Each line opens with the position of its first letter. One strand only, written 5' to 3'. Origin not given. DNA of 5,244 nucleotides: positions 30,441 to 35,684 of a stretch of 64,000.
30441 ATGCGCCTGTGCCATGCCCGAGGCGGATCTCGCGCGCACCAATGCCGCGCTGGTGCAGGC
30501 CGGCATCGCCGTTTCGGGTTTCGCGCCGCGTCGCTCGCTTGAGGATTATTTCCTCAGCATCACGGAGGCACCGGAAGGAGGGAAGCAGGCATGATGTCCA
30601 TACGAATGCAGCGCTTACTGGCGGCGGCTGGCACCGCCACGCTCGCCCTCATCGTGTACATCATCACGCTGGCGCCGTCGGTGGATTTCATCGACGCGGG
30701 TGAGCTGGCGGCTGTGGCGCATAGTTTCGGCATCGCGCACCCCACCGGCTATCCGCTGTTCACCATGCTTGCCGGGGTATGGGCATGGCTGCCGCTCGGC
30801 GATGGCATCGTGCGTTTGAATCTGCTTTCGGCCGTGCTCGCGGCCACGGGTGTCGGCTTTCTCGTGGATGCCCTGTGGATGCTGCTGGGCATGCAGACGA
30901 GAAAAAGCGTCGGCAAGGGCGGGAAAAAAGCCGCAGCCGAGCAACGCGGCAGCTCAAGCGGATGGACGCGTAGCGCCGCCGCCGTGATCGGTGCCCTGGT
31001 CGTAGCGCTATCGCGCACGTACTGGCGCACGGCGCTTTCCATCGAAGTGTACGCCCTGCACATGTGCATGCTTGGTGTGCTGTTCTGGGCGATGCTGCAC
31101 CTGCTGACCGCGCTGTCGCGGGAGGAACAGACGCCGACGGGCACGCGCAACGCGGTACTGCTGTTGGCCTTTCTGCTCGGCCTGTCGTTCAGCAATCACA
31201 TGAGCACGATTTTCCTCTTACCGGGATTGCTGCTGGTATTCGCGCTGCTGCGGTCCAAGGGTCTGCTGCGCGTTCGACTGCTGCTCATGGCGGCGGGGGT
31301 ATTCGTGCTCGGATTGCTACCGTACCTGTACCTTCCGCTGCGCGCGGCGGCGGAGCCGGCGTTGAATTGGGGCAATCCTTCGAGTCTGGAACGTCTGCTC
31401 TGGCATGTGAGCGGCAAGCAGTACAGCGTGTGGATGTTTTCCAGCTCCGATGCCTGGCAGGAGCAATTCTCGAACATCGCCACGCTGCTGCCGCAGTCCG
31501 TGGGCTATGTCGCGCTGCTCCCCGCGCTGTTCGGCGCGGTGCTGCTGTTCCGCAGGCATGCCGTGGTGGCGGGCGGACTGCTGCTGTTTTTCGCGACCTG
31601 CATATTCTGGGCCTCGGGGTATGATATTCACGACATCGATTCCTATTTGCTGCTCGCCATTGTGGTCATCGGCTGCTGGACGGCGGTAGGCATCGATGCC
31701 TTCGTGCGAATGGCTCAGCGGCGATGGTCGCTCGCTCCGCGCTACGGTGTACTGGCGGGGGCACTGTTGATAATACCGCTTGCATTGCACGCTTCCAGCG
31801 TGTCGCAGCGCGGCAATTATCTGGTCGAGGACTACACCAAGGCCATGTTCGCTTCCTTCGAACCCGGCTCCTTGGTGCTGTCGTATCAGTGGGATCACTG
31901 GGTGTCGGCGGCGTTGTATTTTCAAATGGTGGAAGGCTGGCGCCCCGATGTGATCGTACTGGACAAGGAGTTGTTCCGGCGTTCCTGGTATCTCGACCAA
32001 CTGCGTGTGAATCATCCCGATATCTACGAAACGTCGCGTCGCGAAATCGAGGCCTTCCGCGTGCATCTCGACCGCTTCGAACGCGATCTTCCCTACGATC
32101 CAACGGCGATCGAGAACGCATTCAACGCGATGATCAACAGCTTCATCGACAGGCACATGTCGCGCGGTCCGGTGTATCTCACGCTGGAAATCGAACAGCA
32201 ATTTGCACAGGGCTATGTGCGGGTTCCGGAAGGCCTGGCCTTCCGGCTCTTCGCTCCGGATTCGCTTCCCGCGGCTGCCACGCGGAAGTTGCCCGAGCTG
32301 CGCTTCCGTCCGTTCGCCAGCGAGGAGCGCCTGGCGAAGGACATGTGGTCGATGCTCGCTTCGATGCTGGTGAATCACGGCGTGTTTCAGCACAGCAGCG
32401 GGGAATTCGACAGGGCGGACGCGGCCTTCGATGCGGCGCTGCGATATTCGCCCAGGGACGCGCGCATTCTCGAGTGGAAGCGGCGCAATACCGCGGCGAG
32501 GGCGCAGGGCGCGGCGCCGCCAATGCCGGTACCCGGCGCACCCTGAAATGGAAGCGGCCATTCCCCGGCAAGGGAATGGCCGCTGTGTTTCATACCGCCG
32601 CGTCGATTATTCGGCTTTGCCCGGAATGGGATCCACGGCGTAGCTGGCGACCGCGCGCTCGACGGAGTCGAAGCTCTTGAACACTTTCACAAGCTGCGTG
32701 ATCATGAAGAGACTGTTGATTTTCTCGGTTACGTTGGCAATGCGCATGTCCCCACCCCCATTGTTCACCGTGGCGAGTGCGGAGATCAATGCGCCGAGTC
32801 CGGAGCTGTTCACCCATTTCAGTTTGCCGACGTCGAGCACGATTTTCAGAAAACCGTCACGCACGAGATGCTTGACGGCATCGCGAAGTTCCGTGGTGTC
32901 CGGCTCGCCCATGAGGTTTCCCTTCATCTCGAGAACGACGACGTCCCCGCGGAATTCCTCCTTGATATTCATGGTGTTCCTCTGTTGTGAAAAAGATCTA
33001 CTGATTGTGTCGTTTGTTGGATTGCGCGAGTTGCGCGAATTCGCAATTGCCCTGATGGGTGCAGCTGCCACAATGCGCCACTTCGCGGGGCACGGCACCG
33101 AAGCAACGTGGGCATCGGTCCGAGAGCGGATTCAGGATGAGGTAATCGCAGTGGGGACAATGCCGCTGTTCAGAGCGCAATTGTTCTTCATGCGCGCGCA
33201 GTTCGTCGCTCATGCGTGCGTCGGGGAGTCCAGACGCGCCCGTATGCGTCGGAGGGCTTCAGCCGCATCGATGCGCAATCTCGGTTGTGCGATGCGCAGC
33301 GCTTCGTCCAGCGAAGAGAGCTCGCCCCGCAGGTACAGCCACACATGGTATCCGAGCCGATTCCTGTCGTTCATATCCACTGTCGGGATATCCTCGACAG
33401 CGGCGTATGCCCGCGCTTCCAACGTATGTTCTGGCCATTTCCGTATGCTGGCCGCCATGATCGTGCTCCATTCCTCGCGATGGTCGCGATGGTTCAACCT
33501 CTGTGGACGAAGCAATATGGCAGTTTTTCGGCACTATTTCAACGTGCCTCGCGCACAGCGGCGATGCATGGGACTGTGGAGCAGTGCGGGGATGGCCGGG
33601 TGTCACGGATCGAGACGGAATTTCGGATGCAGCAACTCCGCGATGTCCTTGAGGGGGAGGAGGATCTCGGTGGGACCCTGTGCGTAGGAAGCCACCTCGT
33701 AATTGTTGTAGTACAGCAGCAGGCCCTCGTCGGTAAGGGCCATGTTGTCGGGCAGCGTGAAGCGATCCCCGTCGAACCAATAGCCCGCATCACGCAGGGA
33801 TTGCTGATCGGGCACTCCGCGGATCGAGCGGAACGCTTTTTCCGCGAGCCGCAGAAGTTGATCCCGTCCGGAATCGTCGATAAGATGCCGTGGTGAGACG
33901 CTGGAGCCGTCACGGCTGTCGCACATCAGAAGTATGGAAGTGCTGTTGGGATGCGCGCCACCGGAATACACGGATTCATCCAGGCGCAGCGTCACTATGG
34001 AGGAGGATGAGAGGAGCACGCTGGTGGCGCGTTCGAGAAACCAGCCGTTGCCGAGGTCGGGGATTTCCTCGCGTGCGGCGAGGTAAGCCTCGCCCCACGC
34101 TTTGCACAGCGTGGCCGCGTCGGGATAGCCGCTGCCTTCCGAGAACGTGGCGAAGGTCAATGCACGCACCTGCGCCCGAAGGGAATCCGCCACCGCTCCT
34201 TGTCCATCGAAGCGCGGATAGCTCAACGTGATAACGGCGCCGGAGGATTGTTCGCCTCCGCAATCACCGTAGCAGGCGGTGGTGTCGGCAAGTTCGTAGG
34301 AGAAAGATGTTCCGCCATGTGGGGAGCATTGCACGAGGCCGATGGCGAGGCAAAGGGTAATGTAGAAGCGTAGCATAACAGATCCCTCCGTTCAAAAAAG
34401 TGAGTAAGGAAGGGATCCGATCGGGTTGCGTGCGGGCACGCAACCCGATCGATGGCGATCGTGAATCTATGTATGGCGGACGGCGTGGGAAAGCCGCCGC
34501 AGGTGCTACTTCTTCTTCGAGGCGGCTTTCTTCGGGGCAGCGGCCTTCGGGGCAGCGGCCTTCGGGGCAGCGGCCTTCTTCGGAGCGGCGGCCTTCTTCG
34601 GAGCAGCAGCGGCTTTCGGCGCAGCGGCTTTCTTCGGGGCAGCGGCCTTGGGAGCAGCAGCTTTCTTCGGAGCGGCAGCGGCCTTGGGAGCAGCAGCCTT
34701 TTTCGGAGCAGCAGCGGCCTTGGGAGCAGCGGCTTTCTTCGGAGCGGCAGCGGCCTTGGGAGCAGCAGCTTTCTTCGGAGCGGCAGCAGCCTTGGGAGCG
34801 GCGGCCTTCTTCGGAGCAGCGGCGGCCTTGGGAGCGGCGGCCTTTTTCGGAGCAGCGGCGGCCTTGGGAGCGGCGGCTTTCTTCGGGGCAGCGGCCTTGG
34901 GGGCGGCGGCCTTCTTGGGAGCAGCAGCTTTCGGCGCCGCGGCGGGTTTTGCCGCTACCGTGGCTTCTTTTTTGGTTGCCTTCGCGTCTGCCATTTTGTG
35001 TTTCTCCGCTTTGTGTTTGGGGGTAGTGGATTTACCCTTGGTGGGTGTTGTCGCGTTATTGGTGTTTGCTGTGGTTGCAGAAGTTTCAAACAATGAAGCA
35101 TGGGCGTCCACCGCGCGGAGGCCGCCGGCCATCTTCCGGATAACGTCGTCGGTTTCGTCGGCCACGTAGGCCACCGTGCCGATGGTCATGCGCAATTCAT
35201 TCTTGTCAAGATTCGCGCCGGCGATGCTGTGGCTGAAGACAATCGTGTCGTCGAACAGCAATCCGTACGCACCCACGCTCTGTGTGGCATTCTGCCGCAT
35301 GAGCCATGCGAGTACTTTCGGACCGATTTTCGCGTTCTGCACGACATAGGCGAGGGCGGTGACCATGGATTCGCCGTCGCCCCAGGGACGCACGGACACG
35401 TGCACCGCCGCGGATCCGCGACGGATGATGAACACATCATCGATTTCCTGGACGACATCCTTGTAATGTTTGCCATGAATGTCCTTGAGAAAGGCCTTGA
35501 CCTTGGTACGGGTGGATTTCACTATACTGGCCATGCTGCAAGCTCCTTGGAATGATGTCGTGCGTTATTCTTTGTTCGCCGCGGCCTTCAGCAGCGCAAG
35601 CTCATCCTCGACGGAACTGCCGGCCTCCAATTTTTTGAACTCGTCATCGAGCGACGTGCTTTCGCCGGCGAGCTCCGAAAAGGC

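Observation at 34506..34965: Long in-frame tandem repeat encoding a histone-H1 / AlgP-like AAAPKK tail fused to a YbjN-like domain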

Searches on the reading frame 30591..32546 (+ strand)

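Call 4: search_protein_families(library=pfam, proteins=[window:30591-32546:+], max_evalue=0.01)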
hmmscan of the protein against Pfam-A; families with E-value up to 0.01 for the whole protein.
window:30591-32546:+ (651 aa): 1 family
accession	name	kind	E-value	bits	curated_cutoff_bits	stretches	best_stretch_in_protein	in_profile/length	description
PF11028.14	TMEM260-like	-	2.5e-35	122.3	24.2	1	35-220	1-173/179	Protein O-mannosyl-transferase TMEM260-like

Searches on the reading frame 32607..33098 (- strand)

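Call 4: search_protein_families(library=pfam, proteins=[window:32607-33098:-], max_evalue=0.01)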
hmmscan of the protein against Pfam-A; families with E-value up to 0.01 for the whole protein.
window:32607-33098:- (163 aa): 2 families
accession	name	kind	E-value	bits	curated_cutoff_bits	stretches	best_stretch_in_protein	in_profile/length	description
PF01740.26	STAS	-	7.1e-11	42.3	22.6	1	48-149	5-106/106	STAS domain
PF13466.11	STAS_2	-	3.3e-06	27.6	29.2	1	69-131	13-74/80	STAS domain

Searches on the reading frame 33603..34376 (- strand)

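Call 4: search_protein_families(library=pfam, proteins=[window:33603-34376:-], max_evalue=0.01)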
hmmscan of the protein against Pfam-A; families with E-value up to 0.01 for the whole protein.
window:33603-34376:- (257 aa): 2 families
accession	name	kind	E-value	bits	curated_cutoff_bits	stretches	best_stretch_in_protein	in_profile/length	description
PF11738.13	DUF3298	-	2.4e-13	51.2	24.1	1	170-242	10-83/84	Protein of unknown function (DUF3298)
PF13739.11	PdaC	-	1.2e-05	26.8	29.1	1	49-145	10-95/95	Deacetylase PdaC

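Call 5: search_protein_families(library=ncbifam, proteins=[window:33603-34376:-], max_evalue=0.01)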
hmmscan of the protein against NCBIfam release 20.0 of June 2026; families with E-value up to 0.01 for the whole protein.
window:33603-34376:- (257 aa): 0 families

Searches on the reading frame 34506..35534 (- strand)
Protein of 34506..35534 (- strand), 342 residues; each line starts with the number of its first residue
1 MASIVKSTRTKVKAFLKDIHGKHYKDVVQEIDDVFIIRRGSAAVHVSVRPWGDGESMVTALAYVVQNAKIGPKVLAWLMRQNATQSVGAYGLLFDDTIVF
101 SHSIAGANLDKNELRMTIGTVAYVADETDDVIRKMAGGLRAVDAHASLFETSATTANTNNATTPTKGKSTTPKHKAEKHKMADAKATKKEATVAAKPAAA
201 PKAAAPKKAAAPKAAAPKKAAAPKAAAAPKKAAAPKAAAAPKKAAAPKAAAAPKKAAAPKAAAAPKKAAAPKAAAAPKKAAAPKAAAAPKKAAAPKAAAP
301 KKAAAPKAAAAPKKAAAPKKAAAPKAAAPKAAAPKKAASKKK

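Call 4: search_protein_families(library=pfam, proteins=[window:34506-35534:-], max_evalue=0.01)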
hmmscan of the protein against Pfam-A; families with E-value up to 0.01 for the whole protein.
window:34506-35534:- (342 aa): 3 families
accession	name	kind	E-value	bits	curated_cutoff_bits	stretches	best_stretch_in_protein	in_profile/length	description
PF22551.1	TY-Chap1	-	5.6e-12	45.9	27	1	9-143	4-131/132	T3SS (YopN, CesT) and YbjN peptide-binding chaperone 1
PF10722.14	YbjN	-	0.00042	21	22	1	12-132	5-124/126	Putative bacterial sensory transduction regulator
PF22550.1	CesT_Tir_1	-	0.0013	19.1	27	1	8-123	4-116/131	CesT_Tir_1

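Call 5: search_protein_families(library=ncbifam, proteins=[window:34506-35534:-], max_evalue=0.01)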
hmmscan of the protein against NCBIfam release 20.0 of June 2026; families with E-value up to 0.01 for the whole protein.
window:34506-35534:- (342 aa): 0 families

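Call 8: find_encoding_contigs(protein=window:34506-35534:-, flank=10000, max_places=10)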
Protein window:34506-35534:- (342 aa): 6 contigs read that carry it; 2 places shown.
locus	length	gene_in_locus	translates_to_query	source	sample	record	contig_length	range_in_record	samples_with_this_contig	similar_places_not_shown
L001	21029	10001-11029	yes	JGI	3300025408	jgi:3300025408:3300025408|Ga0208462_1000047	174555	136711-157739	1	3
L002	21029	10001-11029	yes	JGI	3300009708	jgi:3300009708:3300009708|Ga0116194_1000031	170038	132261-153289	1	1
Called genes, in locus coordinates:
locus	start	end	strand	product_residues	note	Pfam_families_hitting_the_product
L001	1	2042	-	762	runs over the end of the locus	PF13620:CarboxypepD_reg, PF13715:CarbopepD_reg_2, PF07715:Plug, PF00593:TonB_dep_Rec_b-barrel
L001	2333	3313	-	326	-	PF14064:HmuY (faint)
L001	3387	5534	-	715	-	PF13620:CarboxypepD_reg, PF13715:CarbopepD_reg_2, PF07715:Plug, PF00593:TonB_dep_Rec_b-barrel, PF14905:OMP_b-brl_3 (faint)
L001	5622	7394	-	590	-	PF02225:PA (weak), PF04389:Peptidase_M28, PF01546:Peptidase_M20 (faint), PF00595:PDZ (weak), PF13180:PDZ_2, PF17820:PDZ_6 (weak)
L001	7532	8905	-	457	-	PF04389:Peptidase_M28, PF01546:Peptidase_M20 (faint), PF13180:PDZ_2, PF17820:PDZ_6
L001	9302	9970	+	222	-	PF04012:PspA_IM30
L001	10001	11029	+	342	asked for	-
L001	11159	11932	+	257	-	PF13739:PdaC (weak), PF11738:DUF3298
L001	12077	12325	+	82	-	-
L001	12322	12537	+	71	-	-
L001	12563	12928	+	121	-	PF01740:STAS, PF13466:STAS_2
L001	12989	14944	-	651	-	PF11028:TMEM260_N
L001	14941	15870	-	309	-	PF00005:ABC_tran, PF13304:AAA_21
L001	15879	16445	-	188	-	PF03929:PepSY_TM (faint), PF16357:PepSY_TM_like_2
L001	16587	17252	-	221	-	-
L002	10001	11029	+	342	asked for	-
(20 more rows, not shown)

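Call 61: predict_structure(protein=window:34509-35534:-)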
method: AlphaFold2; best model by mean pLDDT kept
length: 342 residues; sequences in the alignment: 1
mean_pLDDT: 41.1   pTM: 0.24
mean pLDDT of the five models: 41.1, 40.3, 38.6, 36.7, 36.5
residues with pLDDT >= 90: 0; 70-90: 0; 50-70: 46; < 50: 296
segments of 3 or more residues with pLDDT < 50: 1-9, 23-195, 198-201, 204-206, 210-212, 220-229, 232-235, 237-241, 244-247, 249-253, 255-259, 261-271, 273-283, 285-295, 297-299, 301-306, 308-312, 320-323, 326-328, 331-334
pLDDT, mean of each block of 10 residues (from residue 1): 38 52 47 27 30 43 45 38 33 31 29 27 29 34 30 34 39 40 41 46 49 51 45 47 50 45 45 44 44 45 45 52 49 48 49
secondary structure, 60 per line:
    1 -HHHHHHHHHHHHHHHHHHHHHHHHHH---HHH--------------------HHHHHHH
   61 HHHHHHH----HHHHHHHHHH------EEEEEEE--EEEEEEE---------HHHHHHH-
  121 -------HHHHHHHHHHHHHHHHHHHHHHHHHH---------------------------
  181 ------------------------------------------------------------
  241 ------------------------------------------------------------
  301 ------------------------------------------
elements in order: H2-27 H54-67 H72-81 E88-94 E97-103 H113-119 H128-153

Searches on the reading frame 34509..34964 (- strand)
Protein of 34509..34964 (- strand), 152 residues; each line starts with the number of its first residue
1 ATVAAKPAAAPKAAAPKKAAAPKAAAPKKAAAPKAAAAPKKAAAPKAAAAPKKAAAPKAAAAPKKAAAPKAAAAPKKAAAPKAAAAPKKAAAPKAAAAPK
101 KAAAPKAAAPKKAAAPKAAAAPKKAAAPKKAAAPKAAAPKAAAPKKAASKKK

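Call 45: search_protein_families(library=pfam, proteins=[window:34509-34964:-], max_evalue=10)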
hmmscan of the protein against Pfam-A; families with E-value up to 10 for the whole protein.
seq(152 aa): 0 families
